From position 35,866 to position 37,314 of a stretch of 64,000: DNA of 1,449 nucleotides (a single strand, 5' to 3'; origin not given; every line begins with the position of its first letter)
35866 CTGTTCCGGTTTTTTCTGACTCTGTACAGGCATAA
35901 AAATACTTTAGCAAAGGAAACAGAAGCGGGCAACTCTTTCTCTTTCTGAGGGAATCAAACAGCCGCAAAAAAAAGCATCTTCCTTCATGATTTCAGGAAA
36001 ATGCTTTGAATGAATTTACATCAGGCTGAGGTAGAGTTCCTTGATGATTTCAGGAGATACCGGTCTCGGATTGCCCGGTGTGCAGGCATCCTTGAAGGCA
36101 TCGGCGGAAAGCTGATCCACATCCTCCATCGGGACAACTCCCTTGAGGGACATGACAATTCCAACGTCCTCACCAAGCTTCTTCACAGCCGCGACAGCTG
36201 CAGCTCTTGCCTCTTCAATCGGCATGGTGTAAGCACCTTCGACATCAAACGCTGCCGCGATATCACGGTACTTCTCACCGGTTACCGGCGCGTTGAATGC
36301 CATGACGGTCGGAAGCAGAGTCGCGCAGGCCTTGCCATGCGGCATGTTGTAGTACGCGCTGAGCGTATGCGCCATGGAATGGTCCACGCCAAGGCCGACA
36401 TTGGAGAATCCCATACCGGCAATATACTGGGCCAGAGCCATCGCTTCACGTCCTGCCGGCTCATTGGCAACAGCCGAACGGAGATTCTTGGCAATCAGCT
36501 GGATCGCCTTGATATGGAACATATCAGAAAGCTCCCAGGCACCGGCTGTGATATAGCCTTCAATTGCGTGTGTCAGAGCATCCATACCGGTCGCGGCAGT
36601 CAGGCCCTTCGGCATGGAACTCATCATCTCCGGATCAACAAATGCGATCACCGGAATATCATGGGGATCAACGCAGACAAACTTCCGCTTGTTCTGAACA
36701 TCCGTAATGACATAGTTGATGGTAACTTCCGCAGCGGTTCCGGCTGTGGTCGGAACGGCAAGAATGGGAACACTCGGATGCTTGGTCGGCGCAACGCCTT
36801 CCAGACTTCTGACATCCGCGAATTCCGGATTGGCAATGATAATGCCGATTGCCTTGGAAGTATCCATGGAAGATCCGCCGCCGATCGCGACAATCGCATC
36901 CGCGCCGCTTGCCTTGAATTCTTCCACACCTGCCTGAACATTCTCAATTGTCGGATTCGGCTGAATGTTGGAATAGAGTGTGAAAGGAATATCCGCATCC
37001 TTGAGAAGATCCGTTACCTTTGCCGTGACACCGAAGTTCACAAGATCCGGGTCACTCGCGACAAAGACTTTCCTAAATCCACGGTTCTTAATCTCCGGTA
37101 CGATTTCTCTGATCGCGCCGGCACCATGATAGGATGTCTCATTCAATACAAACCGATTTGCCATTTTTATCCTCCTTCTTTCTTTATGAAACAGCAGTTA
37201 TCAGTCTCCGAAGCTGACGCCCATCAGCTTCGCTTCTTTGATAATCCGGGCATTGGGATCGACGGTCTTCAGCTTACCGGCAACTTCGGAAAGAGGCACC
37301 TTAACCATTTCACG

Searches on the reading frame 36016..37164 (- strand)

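Call 8: search_protein_families(library=pfam, proteins=[window:36016-37164:-], max_evalue=0.00001)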
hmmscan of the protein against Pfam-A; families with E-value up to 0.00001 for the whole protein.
window:36016-37164:- (382 aa): 3 families
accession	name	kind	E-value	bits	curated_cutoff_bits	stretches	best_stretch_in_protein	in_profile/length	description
PF25137.1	ADH_Fe_C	-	2.1e-57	194.4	27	1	189-380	1-192/194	Fe-containing alcohol dehydrogenase family, C-terminal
PF00465.25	Fe-ADH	-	3.5e-46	157.3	31.3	1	11-178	4-168/168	Iron-containing alcohol dehydrogenase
PF13685.12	Fe-ADH_2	-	9.7e-12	45.6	28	1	14-107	3-94/149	Iron-containing alcohol dehydrogenase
